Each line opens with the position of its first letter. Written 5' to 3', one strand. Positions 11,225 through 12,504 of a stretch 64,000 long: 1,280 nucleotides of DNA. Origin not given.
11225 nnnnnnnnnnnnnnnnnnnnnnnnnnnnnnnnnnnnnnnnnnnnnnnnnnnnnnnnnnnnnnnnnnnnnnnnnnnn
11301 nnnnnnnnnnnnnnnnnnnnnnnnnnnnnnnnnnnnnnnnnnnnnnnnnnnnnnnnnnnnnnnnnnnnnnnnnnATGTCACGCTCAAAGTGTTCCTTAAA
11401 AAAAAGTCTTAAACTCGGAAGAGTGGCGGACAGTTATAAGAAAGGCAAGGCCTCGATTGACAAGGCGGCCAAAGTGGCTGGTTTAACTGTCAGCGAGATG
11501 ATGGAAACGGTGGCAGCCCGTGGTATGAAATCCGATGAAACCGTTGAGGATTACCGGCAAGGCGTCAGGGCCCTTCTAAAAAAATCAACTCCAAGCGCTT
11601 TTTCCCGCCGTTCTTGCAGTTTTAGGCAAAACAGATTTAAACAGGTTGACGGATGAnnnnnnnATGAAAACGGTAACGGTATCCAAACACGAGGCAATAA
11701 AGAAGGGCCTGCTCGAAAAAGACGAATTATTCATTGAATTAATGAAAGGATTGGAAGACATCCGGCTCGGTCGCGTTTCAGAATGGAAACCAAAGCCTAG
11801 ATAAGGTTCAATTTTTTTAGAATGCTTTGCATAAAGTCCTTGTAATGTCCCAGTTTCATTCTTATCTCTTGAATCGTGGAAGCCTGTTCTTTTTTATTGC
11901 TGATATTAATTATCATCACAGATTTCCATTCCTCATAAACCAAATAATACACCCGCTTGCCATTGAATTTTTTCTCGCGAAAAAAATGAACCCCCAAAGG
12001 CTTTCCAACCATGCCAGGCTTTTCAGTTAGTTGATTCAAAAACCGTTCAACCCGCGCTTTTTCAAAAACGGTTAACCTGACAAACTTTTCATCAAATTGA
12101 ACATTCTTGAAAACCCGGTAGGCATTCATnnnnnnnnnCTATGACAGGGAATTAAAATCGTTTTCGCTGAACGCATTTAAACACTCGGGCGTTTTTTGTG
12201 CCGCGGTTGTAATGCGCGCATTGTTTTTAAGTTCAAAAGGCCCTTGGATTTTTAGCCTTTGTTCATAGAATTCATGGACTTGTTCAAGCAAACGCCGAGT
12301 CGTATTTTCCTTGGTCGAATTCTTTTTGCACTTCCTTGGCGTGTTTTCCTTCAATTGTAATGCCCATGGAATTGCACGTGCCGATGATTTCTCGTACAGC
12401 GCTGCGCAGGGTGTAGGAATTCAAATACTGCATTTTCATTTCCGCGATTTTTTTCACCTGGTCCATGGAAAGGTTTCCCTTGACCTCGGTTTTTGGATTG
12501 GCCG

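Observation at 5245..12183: Two diverged copies of a RelE-like gene, each with a convergent, 3-prime-overlapping 46-codon partner gene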

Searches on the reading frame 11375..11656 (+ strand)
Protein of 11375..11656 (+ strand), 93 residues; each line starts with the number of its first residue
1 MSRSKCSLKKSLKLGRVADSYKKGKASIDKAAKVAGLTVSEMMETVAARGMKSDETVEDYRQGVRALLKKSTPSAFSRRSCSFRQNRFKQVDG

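Call 4: search_protein_families(library=pfam, proteins=[window:11375-11656:+], max_evalue=1)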
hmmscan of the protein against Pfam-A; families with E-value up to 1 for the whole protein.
window:11375-11656:+ (93 aa): 1 family
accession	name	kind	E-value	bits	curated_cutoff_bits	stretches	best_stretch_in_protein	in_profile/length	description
PF03683.19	UPF0175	-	6.3e-06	26.2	27.9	1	8-62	16-71/75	Uncharacterised protein family (UPF0175)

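Call 5: search_protein_families(library=ncbifam, proteins=[window:11375-11656:+], max_evalue=1)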
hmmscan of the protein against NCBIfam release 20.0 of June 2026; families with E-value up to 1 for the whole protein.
window:11375-11656:+ (93 aa): 1 family
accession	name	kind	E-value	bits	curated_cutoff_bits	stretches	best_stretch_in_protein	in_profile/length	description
NF012025.0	PRK15481.1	equivalog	0.057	12.1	573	1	34-90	185-237/432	MocR-like B6 salvage transcription factor PtsJ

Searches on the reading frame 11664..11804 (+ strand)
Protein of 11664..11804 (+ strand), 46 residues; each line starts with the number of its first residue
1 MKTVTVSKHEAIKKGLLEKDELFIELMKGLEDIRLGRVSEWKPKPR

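Call 4: search_protein_families(library=pfam, proteins=[window:11664-11804:+], max_evalue=1)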
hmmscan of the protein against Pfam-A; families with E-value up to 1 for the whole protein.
window:11664-11804:+ (46 aa): 1 family
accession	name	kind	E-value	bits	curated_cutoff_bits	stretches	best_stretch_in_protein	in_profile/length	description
PF00681.25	Plectin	-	0.22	11.8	20.5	1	4-19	18-33/39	Plectin repeat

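Call 5: search_protein_families(library=ncbifam, proteins=[window:11664-11804:+], max_evalue=1)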
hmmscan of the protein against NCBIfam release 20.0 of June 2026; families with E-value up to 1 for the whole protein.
window:11664-11804:+ (46 aa): 0 families

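Call 20: search_protein_representatives(protein=window:11664-11804:+)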
Query: 46 residues. Proteins with E-value up to 0.001 (for the whole library): 6; up to 1e-10: 1; up to 1e-30: 0. The best 6 are listed.
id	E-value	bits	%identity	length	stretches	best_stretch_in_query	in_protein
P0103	2.8e-22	92.0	100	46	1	1-46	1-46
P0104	4.5e-09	51.4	60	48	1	1-45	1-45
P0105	1.0e-04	38.0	56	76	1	1-43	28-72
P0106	3.7e-04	36.3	61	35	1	18-45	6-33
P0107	8.6e-04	35.2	43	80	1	2-45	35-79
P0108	9.0e-04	35.1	46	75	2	25-44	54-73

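Call 86: search_protein_families(library=padloc, proteins=[window:11664-11804:+], max_evalue=0.1)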
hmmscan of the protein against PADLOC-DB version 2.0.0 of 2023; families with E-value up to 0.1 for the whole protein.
window:11664-11804:+ (46 aa): 0 families

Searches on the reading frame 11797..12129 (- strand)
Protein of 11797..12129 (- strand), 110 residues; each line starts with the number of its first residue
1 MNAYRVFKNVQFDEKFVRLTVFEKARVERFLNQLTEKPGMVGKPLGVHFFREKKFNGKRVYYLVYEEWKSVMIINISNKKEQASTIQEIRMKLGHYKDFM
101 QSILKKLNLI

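Call 4: search_protein_families(library=pfam, proteins=[window:11797-12129:-], max_evalue=1)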
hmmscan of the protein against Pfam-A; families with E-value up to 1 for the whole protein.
window:11797-12129:- (110 aa): 1 family
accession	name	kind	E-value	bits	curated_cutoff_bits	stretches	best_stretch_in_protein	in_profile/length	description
PF24478.1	DCX2_DCDC1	-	0.056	14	27.8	0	69-109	13-51/105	DCDC1, second doublecortin-like domain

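Call 5: search_protein_families(library=ncbifam, proteins=[window:11797-12129:-], max_evalue=1)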
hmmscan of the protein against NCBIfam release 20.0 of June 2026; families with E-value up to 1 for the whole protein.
window:11797-12129:- (110 aa): 1 family
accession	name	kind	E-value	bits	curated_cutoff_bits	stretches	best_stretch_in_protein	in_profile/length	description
NF052672.1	CPF_0552_fam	subfamily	0.11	12.3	85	1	70-94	2-26/80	CPF_0552 family protein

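Call 9: search_solved_structures(query=window:11797-12129:-, max_evalue=10, show_alignments=2)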
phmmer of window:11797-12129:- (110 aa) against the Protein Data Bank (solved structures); distinct sequences matched with E-value up to 10: 5.
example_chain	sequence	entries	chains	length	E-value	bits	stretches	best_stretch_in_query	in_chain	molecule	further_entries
6m6z_A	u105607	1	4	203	0.17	15.2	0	63-105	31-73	TMH4C4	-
5bty_A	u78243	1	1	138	0.31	14.3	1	12-61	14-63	lpg1496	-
5btz_A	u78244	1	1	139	0.31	14.3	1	12-61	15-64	lpg1496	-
7pwf_I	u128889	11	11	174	0.59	13.4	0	53-97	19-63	40S ribosomal protein S8 | Ribosomal protein S8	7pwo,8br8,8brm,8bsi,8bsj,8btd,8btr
2rrd_A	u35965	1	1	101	0.62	13.3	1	19-51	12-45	HRDC domain from Bloom syndrome protein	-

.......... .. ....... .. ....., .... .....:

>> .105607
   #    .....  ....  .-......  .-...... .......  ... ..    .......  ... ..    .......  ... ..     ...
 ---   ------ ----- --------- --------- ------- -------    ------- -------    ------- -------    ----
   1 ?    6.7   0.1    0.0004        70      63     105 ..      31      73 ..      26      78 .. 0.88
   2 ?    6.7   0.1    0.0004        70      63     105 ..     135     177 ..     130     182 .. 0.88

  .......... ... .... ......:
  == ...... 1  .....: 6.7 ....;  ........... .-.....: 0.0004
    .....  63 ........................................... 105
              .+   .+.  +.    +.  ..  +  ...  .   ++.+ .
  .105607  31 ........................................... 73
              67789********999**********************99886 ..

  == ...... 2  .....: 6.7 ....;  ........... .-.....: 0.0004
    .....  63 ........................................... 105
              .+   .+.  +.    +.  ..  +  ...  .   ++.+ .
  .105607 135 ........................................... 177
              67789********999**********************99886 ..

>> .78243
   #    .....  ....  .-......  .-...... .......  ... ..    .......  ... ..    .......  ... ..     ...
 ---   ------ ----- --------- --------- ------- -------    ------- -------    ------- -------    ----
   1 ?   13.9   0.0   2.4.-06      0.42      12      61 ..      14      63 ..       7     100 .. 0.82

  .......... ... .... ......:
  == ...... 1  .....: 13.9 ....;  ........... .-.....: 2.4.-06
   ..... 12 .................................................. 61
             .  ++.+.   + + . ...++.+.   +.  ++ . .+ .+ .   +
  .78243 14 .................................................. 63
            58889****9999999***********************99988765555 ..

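Call 86: search_protein_families(library=padloc, proteins=[window:11797-12129:-], max_evalue=0.1)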
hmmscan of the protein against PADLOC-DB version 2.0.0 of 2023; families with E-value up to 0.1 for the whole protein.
window:11797-12129:- (110 aa): 0 families

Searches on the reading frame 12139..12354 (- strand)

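Call 4: search_protein_families(library=pfam, proteins=[window:12139-12354:-], max_evalue=1)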
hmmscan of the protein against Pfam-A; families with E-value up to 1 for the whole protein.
window:12139-12354:- (71 aa): 2 families
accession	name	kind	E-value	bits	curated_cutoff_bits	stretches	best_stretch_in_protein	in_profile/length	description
PF24812.1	wHTH_TTC3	-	0.0084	17.2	27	1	9-57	25-72/123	TTC3-like, winged helix turn helix domain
PF17103.10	Stealth_CR4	-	0.074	13.4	27.4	1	22-47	25-50/55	Stealth protein CR4, conserved region 4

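Call 5: search_protein_families(library=ncbifam, proteins=[window:12139-12354:-], max_evalue=1)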
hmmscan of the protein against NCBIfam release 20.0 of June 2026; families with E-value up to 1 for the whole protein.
window:12139-12354:- (71 aa): 1 family
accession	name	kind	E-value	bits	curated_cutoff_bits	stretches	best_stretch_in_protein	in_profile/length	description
NF033541.0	transpos_ISH3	equivalog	0.047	12.8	225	1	17-54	239-276/298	ISH3 family transposase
